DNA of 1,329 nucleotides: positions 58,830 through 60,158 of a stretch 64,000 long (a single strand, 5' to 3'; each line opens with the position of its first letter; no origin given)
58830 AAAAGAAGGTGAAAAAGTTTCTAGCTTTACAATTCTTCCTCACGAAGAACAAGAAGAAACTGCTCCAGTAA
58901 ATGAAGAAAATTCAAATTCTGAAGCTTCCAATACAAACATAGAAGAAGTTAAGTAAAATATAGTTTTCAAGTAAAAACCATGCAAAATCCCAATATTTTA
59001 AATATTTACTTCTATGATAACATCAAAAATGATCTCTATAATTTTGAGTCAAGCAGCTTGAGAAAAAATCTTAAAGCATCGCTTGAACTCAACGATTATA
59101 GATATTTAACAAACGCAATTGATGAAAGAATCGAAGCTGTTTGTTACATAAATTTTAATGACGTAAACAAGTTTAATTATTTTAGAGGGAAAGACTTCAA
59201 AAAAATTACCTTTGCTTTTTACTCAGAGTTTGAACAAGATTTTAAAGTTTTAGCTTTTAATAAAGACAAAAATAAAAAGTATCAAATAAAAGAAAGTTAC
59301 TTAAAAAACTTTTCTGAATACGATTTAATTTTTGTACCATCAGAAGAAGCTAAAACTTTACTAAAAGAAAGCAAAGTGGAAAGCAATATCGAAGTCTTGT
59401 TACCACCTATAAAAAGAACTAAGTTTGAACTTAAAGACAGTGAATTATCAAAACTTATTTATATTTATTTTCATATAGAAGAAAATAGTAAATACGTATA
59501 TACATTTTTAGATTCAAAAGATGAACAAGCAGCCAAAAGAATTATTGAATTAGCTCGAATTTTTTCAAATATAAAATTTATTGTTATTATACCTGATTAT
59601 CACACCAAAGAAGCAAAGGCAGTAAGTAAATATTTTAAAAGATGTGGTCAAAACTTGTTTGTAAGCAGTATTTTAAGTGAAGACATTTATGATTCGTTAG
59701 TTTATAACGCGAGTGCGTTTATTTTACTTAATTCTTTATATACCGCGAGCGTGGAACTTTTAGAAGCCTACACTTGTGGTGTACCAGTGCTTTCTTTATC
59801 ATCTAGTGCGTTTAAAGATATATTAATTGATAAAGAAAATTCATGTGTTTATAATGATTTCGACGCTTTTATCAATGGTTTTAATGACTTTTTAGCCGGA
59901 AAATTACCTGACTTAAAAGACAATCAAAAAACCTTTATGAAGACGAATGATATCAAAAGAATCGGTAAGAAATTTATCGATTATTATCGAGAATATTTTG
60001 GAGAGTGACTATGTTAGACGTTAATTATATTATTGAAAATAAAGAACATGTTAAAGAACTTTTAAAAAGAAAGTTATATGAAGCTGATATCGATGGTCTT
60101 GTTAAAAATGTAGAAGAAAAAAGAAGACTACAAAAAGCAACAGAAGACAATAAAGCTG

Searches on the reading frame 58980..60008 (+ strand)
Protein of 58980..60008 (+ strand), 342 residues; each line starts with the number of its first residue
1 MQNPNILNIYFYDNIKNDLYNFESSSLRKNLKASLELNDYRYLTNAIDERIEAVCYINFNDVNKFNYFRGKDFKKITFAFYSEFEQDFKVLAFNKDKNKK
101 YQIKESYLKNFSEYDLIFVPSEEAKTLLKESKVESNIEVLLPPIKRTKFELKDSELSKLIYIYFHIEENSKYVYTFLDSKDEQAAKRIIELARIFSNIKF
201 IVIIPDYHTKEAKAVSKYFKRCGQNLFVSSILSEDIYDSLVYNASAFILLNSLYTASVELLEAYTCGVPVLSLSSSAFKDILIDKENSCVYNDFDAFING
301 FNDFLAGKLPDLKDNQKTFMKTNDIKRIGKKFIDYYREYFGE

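Call 68: search_protein_families(library=pfam, proteins=[window:58980-60008:+], max_evalue=0.01)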
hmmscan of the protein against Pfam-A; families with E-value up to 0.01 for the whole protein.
window:58980-60008:+ (342 aa): 3 families
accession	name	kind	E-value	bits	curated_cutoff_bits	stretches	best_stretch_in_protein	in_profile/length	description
PF00534.26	Glycos_transf_1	-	4.4e-05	23.5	26.4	1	184-308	29-159/172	Glycosyl transferases group 1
PF13692.12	Glyco_trans_1_4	-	0.0002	22.1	27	1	234-303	68-138/142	Glycosyl transferases group 1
PF13524.12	Glyco_trans_1_2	-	0.0079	16.6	25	0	242-305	44-112/144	Glycosyl transferase-like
